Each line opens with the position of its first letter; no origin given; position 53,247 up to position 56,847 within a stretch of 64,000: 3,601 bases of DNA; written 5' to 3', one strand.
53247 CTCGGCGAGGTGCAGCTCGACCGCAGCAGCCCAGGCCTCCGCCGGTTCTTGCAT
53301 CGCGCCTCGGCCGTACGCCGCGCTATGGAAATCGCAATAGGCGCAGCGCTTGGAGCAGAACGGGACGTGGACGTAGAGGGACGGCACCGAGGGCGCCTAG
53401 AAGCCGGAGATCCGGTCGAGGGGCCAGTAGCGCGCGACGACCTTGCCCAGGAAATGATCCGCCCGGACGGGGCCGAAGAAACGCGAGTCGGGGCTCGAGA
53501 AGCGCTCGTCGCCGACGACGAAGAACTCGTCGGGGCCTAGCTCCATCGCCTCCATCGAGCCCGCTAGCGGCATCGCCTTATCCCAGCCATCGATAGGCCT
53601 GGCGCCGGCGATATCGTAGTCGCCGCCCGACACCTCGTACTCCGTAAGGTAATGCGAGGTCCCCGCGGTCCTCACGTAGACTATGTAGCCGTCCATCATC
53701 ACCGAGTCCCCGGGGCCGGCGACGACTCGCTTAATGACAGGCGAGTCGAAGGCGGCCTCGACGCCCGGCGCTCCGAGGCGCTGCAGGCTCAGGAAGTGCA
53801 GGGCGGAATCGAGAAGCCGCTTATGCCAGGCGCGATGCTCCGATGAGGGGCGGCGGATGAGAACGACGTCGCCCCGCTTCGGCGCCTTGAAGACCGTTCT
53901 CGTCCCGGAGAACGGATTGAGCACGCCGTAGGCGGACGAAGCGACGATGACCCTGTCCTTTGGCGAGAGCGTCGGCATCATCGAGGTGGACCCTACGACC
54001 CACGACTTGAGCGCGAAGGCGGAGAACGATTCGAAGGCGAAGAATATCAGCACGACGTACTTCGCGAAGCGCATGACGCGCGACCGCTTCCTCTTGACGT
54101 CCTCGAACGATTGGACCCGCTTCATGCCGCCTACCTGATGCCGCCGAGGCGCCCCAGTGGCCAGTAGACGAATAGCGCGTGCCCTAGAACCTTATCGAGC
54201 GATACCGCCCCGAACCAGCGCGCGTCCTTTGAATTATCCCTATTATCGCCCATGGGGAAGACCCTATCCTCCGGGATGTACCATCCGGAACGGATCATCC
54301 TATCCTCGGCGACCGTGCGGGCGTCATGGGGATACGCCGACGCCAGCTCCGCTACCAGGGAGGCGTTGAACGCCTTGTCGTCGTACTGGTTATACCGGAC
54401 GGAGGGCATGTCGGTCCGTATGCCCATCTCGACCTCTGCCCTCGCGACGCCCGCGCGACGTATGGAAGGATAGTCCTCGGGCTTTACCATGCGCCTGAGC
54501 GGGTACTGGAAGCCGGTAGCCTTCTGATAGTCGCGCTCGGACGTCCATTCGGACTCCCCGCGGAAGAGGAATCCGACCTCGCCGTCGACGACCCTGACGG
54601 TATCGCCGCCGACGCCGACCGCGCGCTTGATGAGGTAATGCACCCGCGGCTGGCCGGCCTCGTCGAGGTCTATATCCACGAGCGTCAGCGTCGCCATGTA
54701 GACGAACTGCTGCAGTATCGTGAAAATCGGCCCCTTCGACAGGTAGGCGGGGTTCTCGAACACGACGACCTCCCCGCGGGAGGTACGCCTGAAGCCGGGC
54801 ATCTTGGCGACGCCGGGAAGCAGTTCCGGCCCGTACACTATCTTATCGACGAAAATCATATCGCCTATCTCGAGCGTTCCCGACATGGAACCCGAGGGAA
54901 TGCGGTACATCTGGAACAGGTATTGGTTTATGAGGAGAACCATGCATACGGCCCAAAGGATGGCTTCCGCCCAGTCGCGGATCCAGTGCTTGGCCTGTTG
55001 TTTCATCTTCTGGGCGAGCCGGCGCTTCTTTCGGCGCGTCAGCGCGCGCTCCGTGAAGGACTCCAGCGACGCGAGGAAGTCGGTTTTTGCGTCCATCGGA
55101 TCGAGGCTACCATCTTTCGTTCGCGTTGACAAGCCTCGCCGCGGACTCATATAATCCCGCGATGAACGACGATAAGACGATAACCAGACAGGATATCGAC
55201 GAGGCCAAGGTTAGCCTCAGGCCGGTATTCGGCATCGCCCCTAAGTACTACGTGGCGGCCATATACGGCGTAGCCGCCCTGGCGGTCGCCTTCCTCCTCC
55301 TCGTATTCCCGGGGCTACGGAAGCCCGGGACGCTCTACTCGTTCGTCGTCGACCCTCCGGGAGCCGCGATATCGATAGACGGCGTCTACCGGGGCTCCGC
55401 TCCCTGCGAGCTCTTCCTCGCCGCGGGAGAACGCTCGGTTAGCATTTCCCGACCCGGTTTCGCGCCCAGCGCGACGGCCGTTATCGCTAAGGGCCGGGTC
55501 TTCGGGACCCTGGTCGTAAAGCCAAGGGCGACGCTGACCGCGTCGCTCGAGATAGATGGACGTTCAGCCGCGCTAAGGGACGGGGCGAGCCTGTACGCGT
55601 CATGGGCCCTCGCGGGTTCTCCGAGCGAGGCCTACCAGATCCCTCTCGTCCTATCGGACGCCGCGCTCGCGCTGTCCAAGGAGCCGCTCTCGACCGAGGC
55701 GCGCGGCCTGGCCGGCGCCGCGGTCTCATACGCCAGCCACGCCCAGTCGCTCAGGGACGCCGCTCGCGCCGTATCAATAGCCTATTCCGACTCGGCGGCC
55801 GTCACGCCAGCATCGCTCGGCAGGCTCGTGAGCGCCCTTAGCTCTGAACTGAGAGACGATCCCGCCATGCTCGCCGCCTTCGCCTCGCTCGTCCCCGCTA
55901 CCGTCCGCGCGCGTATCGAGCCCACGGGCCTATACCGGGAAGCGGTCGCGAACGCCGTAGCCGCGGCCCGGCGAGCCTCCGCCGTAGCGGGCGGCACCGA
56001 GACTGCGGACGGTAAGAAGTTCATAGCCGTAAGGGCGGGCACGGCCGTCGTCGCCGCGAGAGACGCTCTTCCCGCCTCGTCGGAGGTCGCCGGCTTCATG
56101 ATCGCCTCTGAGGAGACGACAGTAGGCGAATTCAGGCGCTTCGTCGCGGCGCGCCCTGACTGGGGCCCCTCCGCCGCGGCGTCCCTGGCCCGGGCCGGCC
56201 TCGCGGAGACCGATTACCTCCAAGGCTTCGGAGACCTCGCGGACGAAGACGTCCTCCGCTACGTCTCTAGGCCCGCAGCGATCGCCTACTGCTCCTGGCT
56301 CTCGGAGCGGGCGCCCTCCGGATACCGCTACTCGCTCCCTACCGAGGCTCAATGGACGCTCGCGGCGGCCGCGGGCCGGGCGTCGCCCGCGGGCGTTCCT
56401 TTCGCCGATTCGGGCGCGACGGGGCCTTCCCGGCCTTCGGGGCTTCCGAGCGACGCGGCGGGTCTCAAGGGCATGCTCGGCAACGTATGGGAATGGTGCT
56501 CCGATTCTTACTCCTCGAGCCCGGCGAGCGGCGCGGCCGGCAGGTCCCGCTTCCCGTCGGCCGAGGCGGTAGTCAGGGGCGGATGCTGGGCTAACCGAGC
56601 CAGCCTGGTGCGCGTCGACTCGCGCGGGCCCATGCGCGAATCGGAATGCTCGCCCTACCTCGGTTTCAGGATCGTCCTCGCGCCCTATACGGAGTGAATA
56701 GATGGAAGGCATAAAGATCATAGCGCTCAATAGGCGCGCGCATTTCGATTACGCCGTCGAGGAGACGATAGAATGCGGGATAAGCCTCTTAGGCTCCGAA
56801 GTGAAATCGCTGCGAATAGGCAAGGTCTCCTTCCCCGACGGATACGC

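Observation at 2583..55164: Eleven operon-first genes have a -10 box exactly 6-7 nt before the ATG and no SD: widespread leaderless mRNAs?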

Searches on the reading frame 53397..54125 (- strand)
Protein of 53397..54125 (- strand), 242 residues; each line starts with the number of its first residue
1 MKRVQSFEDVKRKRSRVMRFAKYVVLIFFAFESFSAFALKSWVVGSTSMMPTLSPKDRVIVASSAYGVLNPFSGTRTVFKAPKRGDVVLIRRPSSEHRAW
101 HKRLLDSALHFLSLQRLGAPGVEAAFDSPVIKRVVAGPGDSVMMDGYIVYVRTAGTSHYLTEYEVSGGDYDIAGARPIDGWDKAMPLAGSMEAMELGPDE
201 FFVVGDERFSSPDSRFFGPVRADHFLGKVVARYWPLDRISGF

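Call 8: find_encoding_contigs(protein=window:53397-54125:-, flank=10000, max_places=2)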
Protein window:53397-54125:- (242 aa): 6 contigs read that carry it; 2 places shown.
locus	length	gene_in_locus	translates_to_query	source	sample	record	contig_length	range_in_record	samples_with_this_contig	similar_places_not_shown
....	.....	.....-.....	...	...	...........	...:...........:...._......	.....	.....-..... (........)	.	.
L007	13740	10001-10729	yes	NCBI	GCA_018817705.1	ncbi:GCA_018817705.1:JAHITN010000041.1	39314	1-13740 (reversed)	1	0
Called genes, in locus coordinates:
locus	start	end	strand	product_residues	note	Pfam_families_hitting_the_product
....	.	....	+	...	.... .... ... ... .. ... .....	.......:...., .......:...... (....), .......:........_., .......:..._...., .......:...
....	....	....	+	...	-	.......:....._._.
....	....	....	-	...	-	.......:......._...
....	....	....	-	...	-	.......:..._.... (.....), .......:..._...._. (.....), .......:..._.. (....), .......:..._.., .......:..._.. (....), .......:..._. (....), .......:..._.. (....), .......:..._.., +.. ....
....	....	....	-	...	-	-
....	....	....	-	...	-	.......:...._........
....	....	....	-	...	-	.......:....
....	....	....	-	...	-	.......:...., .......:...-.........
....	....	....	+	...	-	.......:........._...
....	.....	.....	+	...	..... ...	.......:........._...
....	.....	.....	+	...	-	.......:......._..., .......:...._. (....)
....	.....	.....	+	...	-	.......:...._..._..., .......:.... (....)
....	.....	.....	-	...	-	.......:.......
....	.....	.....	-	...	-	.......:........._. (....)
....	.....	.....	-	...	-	-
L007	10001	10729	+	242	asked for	PF10502:Peptidase_S26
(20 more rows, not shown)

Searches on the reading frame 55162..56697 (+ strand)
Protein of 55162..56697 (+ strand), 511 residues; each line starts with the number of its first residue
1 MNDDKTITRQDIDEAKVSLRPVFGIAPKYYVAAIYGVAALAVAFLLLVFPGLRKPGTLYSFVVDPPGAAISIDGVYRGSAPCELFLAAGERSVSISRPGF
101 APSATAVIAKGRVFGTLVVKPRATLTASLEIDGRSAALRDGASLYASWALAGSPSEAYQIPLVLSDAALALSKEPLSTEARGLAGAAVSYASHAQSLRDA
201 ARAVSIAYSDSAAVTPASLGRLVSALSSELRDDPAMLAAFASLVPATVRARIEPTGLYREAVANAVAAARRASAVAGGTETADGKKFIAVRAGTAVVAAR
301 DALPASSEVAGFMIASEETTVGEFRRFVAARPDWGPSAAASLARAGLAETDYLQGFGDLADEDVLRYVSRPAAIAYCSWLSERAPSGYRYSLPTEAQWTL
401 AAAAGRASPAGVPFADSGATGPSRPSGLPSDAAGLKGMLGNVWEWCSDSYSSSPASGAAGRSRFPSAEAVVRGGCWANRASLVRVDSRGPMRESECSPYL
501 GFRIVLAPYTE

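Call 35: search_protein_families(library=ncbifam, proteins=[window:55162-56697:+], max_evalue=0.00001)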
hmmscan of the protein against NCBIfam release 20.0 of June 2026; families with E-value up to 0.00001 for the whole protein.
window:55162-56697:+ (511 aa): 5 families
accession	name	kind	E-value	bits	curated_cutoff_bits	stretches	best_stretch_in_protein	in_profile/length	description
NF041186.1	SenA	equivalog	4.6e-11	42.7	420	1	306-504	198-380/382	selenoneine synthase SenA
TIGR03525.2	GldK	equivalog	2e-10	40.6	350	1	430-506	318-405/408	T9SS ring complex lipoprotein PorK/GldK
TIGR03440.2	egtB_TIGR03440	equivalog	2.2e-10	40.2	360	1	353-503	264-411/413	ergothioneine biosynthesis protein EgtB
NF051459.1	pyoverdine_PvdO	equivalog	9.2e-09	34.8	500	1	375-505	130-277/280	dihydropyoverdine dehydrogenase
TIGR02171.1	Fb_sc_TIGR02171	subfamily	4.5e-08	31.5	544.35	1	390-506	159-281/912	TIGR02171 family lipoprotein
